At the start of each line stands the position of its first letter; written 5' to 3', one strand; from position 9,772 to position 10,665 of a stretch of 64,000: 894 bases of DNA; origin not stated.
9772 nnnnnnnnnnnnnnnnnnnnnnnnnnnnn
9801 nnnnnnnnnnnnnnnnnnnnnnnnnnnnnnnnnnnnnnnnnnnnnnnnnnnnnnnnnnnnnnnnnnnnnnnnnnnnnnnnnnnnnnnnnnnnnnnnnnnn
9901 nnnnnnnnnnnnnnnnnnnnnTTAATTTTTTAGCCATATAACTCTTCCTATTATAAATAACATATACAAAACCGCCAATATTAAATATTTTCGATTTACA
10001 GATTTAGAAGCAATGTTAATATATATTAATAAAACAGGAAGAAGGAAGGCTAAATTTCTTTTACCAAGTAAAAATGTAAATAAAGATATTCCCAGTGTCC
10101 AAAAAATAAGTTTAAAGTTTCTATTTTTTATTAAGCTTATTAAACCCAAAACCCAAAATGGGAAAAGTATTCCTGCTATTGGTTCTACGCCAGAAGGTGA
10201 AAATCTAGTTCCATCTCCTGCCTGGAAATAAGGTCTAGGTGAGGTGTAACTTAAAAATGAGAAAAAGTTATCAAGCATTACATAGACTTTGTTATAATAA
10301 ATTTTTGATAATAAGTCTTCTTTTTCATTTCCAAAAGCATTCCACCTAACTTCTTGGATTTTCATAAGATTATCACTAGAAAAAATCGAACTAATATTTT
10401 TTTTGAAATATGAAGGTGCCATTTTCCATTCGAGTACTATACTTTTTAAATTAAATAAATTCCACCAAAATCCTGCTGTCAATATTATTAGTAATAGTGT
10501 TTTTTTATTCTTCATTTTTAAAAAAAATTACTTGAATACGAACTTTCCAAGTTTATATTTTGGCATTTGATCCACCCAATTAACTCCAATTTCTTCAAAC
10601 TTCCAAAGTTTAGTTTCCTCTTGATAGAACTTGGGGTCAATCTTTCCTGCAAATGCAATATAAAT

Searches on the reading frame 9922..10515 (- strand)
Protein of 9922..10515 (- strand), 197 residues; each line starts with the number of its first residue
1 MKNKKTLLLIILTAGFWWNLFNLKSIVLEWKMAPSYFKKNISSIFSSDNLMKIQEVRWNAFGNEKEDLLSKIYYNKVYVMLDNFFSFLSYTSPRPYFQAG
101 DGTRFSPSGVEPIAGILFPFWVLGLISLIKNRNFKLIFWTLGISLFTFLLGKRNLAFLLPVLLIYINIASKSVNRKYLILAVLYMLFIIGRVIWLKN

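Call 15: find_encoding_contigs(protein=window:9922-10515:-, flank=10000, max_places=1)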
Protein window:9922-10515:- (197 aa): 24 contigs read that carry it; 1 place shown.
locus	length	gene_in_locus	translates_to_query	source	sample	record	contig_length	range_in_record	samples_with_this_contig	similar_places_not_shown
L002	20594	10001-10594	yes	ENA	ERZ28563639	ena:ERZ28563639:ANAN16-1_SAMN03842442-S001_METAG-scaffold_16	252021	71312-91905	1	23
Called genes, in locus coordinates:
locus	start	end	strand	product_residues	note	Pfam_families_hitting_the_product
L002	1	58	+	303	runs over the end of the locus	PF00535:Glycos_transf_2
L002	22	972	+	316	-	PF13641:Glyco_tranf_2_3, PF00535:Glycos_transf_2, PF10111:Glyco_tranf_2_2 (faint)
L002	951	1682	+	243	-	-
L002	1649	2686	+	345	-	PF00534:Glycos_transf_1, PF13692:Glyco_trans_1_4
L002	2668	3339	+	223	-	PF01209:Ubie_methyltran, PF08003:Methyltransf_9, PF05401:NodS (weak), PF13489:Methyltransf_23, PF13847:Methyltransf_31, PF08241:Methyltransf_11, PF08242:Methyltransf_12, PF13649:Methyltransf_25, +2 more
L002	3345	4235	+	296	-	PF00535:Glycos_transf_2, PF10111:Glyco_tranf_2_2 (faint), PF13641:Glyco_tranf_2_3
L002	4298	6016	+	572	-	PF02366:PMT (weak), PF13231:PMT_2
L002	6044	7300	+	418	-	-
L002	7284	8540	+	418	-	-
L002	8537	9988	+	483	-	PF02366:PMT (weak), PF13231:PMT_2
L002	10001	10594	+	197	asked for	-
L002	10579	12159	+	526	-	PF02366:PMT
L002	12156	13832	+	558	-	-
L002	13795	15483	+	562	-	PF13231:PMT_2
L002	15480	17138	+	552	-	PF02366:PMT, PF13231:PMT_2 (weak)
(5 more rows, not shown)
